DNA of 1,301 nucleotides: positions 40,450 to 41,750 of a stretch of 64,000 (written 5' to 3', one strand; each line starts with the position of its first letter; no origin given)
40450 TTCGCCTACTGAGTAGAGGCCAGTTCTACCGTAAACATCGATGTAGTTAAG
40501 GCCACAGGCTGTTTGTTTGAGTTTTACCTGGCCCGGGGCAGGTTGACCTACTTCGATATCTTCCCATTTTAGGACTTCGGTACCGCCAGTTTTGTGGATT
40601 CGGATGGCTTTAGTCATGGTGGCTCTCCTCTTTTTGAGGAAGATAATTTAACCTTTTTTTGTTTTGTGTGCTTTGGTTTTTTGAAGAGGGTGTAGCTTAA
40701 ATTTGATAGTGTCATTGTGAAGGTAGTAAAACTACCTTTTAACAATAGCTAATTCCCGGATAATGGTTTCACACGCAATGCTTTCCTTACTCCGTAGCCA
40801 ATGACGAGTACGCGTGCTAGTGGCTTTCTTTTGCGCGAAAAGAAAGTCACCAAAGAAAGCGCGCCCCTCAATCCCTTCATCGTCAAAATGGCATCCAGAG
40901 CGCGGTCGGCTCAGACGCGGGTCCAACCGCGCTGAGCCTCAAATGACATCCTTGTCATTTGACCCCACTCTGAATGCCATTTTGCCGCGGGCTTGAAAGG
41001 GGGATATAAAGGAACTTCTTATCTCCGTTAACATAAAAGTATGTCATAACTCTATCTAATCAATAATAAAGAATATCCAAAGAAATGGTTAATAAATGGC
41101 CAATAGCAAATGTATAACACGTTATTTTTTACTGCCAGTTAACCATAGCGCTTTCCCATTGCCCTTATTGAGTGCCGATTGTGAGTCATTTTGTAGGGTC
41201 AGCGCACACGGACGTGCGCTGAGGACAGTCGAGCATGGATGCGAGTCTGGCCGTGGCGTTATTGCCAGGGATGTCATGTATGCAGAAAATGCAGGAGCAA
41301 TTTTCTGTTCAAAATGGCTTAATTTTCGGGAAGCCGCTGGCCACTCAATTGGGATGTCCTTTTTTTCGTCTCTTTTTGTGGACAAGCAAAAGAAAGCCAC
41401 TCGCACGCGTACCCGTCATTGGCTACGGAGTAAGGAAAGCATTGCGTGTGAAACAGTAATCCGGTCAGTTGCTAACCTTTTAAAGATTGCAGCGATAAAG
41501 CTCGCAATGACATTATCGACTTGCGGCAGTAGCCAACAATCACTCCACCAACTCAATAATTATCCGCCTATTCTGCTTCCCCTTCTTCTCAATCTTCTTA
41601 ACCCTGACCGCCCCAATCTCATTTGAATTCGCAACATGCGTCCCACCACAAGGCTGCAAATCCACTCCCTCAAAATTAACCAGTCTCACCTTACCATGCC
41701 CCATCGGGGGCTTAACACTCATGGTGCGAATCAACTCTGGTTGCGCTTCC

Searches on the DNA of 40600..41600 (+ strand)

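Call 8: search_rna_families(source=window, start=40600, end=41600, threshold=evalue, max_evalue=10, show_alignments=2)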
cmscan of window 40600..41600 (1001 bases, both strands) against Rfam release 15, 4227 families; matches with E-value up to 10: 5.
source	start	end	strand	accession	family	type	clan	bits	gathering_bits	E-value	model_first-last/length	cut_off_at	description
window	41200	41253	+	RF01731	TwoAYGGAY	Cis-reg;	CL00106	29.2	43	0.03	49-108/168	no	TwoAYGGAY RNA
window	40884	40984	-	RF02019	mir-1265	Gene; miRNA;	-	22.6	79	0.08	1-82/82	no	mir-1265 microRNA precursor family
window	40884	40984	+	RF02019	mir-1265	Gene; miRNA;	-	19.3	79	0.66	1-82/82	no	mir-1265 microRNA precursor family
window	40825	40858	-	RF00572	SNORD66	Gene; snRNA; snoRNA; CD-box;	-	16.6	32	1.2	1-76/76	no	Small nucleolar RNA SNORD66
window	41033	41163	-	RF01456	VrrA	Gene; antisense;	-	16.1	50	7.3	1-140/140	no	Vibrio regulatory RNA of OmpA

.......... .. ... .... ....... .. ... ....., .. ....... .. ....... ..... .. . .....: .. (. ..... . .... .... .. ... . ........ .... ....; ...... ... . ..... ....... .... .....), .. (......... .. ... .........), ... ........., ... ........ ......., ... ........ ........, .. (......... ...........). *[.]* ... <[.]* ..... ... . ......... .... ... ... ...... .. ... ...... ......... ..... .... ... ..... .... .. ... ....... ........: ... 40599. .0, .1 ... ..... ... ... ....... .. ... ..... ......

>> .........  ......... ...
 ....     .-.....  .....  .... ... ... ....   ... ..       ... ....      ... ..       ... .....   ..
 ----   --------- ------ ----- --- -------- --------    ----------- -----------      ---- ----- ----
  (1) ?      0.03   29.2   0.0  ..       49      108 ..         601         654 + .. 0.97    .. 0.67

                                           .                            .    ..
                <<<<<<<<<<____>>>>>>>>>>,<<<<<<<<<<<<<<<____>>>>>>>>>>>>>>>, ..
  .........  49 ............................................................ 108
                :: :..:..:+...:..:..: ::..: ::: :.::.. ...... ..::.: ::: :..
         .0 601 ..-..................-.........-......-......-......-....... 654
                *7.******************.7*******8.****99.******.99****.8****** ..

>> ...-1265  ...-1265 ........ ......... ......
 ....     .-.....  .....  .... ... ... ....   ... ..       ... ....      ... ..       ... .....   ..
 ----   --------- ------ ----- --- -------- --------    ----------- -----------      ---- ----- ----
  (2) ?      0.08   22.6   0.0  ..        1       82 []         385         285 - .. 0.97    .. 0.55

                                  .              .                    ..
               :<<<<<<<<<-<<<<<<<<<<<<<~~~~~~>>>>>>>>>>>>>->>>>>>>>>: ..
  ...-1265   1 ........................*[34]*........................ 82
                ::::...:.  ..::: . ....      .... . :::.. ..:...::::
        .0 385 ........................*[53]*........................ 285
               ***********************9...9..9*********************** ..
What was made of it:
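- There is a weak TwoAYGGAY match (E = 0.03, call 8).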

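Call 12: search_dna_similar(query=window:40740-41520:+, collection=plasmids, mode=distant, max_evalue=0.001)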
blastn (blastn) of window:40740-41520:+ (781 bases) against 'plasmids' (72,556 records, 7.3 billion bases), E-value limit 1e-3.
No match.

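Call 13: search_dna_similar(query=window:40740-41520:+, collection=phages, mode=distant, max_evalue=0.001)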
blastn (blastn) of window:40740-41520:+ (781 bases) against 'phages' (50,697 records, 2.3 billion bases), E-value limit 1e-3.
No match.
